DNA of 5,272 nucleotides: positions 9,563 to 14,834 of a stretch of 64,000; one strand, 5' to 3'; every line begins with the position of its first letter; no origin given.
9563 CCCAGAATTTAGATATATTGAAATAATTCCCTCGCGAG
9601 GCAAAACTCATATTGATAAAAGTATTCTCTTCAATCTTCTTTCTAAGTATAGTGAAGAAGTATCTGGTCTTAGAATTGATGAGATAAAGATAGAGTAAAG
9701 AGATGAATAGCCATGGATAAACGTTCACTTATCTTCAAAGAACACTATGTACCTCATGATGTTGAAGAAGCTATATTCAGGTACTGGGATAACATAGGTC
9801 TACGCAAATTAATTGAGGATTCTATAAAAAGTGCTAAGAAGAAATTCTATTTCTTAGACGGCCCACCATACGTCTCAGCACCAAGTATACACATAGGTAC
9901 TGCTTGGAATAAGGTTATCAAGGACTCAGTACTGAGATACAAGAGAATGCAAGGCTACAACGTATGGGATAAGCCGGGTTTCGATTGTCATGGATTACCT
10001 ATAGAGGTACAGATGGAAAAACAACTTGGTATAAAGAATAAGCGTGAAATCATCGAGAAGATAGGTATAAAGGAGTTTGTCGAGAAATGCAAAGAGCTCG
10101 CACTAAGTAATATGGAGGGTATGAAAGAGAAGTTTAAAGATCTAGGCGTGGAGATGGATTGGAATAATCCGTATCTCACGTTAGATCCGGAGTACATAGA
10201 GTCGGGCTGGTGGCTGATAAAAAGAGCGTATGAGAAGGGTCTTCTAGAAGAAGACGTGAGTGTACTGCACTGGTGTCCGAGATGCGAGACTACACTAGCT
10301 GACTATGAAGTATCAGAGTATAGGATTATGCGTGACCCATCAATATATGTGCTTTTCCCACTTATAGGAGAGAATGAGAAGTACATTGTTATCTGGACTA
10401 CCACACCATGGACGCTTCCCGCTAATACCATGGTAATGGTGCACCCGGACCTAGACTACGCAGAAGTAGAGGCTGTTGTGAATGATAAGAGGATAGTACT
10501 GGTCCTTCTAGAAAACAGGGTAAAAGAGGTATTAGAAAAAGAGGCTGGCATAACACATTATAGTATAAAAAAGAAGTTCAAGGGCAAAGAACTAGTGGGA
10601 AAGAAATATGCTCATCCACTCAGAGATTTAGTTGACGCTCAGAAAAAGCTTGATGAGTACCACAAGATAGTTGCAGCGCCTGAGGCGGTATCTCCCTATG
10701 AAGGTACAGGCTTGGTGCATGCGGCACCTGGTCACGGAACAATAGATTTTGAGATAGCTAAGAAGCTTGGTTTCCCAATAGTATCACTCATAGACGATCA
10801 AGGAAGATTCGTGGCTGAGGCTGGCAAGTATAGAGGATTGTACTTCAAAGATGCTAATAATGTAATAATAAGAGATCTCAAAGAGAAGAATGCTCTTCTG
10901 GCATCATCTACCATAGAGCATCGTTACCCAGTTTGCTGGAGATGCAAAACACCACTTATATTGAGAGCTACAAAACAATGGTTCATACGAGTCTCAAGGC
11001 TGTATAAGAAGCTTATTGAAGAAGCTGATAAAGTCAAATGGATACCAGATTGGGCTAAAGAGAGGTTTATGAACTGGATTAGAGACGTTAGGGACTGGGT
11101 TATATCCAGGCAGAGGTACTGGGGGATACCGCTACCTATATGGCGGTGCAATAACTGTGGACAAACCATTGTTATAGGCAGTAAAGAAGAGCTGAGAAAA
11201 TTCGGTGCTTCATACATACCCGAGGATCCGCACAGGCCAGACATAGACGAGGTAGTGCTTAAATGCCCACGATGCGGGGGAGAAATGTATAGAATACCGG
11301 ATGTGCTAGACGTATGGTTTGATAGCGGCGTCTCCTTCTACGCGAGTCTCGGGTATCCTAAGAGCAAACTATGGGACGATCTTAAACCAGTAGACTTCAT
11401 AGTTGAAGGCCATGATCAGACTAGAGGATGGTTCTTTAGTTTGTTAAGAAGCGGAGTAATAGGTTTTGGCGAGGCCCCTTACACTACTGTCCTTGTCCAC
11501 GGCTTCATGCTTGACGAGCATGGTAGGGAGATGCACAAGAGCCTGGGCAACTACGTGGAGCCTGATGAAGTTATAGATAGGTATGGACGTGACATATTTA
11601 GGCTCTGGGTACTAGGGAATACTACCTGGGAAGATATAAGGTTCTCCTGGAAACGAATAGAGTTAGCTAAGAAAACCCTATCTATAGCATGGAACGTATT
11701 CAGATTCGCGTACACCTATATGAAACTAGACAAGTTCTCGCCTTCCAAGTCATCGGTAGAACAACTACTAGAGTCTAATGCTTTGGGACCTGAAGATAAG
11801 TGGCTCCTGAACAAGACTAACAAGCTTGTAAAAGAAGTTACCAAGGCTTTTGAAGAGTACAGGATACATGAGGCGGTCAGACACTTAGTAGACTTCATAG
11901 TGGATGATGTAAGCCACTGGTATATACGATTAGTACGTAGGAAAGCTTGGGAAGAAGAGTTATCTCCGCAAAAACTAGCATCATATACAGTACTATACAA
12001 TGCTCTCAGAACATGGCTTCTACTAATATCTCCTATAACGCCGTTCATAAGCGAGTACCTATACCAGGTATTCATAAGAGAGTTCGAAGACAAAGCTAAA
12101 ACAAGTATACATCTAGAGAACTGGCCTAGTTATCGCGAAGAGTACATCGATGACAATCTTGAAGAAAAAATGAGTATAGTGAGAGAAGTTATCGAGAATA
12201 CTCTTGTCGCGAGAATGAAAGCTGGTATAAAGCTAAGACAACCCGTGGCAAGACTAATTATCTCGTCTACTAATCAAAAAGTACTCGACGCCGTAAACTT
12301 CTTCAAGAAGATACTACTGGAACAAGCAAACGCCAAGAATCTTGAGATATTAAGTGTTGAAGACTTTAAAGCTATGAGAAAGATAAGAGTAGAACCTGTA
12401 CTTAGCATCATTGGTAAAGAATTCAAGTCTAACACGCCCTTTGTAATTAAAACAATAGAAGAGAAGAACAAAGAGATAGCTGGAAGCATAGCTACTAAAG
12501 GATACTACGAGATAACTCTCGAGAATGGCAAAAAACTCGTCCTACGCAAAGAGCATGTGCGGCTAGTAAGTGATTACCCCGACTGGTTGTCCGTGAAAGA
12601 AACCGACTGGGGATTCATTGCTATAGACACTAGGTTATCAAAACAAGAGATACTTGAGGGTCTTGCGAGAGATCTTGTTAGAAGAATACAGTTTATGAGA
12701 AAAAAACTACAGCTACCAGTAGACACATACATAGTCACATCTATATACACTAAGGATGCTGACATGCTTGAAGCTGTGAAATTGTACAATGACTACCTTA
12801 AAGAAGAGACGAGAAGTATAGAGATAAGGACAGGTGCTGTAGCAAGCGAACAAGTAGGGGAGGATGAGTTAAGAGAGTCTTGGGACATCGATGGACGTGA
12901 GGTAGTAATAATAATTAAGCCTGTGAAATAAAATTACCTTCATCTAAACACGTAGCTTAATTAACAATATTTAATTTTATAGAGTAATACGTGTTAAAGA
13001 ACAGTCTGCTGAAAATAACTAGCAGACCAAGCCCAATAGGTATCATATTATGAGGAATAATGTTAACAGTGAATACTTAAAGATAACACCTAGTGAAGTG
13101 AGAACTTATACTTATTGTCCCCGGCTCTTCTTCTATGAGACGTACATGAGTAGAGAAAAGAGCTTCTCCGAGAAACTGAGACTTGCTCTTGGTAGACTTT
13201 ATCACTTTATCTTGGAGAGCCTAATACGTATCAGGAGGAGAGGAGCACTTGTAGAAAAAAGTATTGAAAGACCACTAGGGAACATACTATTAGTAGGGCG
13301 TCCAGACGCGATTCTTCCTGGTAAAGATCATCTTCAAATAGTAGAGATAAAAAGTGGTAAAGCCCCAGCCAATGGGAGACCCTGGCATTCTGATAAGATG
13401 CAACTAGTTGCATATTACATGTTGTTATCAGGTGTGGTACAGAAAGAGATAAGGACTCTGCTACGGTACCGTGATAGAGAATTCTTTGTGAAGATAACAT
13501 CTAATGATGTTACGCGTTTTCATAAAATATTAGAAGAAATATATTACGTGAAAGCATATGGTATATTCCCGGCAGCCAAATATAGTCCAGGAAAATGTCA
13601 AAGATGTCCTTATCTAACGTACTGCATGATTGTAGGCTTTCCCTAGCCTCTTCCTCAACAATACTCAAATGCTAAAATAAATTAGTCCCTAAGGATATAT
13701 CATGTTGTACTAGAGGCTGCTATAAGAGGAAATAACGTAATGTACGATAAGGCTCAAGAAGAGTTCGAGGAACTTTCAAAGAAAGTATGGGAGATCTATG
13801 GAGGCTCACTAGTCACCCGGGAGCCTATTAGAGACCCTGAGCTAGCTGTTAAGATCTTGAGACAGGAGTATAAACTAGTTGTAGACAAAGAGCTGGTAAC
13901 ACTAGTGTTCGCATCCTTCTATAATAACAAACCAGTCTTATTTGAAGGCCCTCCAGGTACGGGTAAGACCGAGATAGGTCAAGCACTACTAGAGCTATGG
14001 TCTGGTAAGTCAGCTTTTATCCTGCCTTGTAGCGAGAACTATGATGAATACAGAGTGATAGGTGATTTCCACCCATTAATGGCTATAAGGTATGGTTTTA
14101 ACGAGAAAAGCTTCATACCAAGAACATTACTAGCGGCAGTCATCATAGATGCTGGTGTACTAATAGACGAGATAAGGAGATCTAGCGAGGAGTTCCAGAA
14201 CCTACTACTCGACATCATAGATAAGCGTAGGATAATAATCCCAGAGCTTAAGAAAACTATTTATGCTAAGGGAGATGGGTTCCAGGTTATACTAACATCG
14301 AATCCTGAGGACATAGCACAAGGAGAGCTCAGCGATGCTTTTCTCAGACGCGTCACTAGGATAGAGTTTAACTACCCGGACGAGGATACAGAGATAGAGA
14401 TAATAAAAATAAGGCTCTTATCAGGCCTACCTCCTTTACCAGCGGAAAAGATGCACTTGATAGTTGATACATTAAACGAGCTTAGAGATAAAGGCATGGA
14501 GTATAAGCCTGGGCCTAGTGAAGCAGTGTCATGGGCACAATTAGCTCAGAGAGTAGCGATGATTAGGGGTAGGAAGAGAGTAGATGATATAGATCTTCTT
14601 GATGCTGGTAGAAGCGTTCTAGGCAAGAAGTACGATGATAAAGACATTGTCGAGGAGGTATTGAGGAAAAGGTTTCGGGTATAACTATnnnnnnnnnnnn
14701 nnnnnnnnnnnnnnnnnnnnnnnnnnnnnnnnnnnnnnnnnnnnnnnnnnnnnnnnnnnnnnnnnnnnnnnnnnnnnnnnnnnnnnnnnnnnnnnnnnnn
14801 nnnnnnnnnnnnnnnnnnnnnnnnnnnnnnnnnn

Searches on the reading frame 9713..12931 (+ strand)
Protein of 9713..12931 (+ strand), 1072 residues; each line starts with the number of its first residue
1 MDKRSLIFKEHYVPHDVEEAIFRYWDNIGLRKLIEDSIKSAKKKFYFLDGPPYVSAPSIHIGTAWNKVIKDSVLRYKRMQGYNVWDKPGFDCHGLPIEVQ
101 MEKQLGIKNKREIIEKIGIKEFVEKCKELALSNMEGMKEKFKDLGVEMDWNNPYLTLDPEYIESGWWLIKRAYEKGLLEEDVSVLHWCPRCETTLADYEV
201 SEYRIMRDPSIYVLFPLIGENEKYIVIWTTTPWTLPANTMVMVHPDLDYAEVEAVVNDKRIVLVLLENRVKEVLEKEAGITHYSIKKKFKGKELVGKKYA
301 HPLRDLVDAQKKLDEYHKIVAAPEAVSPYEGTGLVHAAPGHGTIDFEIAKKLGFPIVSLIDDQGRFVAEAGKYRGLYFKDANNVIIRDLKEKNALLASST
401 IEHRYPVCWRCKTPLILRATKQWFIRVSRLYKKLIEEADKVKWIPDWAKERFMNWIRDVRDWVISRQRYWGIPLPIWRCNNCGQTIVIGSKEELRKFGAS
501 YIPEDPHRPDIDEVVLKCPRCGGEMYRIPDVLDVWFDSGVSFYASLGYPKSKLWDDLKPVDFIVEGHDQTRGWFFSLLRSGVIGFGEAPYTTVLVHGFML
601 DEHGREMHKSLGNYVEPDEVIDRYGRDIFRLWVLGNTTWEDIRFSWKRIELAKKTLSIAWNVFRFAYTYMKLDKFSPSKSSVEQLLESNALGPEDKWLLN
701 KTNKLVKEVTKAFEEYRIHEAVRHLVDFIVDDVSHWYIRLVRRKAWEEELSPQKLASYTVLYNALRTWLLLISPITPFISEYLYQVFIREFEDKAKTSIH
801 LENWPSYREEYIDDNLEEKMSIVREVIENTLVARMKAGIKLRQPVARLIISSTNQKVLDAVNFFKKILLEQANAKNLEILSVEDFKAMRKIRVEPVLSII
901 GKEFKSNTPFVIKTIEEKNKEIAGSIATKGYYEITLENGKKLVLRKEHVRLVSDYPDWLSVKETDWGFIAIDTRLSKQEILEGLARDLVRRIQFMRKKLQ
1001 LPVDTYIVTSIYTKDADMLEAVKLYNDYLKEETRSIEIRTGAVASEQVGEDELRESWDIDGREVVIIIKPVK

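Call 8: search_protein_families(library=pfam, proteins=[window:9713-12931:+])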
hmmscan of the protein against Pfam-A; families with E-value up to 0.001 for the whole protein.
window:9713-12931:+ (1072 aa): 5 families
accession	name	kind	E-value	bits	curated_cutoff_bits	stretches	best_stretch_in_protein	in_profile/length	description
PF00133.28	tRNA-synt_1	-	1.8e-123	412.8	22.7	1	21-644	2-413/414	tRNA synthetases class I (I, L, M and V)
PF08264.19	Anticodon_1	-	1.4e-38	132.5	25.1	1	695-846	1-144/148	Anticodon-binding domain of tRNA ligase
PF09334.17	tRNA-synt_1g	-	7.9e-23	81.3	20.1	3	52-200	8-135/391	tRNA synthetases class I (M)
PF19302.4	DUF5915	-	6.5e-16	58.9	27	1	866-1065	2-189/195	Domain of unknown function (DUF5915)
PF01406.26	tRNA-synt_1e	-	0.00099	19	27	0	588-653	235-300/301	tRNA synthetases class I (C) catalytic domain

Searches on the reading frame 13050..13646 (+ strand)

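Call 66: search_protein_families(library=pfam, max_evalue=0.00001, proteins=[window:13050-13646:+])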
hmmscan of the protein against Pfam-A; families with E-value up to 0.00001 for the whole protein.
window:13050-13646:+ (198 aa): 2 families
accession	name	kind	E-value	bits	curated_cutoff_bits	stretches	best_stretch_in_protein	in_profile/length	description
PF12705.13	PDDEXK_1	-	1.2e-15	58.5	22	1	72-192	115-246/247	PD-(D/E)XK nuclease superfamily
PF01930.23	Cas_Cas4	-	1.9e-12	48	22.7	1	15-193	3-159/160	Domain of unknown function DUF83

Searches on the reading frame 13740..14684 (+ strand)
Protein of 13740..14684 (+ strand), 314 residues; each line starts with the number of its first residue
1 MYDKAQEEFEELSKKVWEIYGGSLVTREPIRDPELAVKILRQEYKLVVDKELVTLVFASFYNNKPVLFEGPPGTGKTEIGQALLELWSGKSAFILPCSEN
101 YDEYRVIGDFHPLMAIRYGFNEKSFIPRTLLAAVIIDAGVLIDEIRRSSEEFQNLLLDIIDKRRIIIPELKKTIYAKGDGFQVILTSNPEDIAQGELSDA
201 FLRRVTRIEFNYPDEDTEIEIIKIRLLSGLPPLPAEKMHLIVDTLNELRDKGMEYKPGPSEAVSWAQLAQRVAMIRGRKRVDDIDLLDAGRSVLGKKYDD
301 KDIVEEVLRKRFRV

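Call 8: search_protein_families(library=pfam, proteins=[window:13740-14684:+])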
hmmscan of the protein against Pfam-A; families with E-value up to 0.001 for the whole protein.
window:13740-14684:+ (314 aa): 2 families
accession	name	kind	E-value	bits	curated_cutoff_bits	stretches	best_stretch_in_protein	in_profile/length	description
PF07728.20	AAA_5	-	4.8e-19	69.2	22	1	65-204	1-138/139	AAA domain (dynein-related subfamily)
PF07726.17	AAA_3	-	0.00011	22.6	27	0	135-192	61-115/131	ATPase family associated with various cellular activities (AAA)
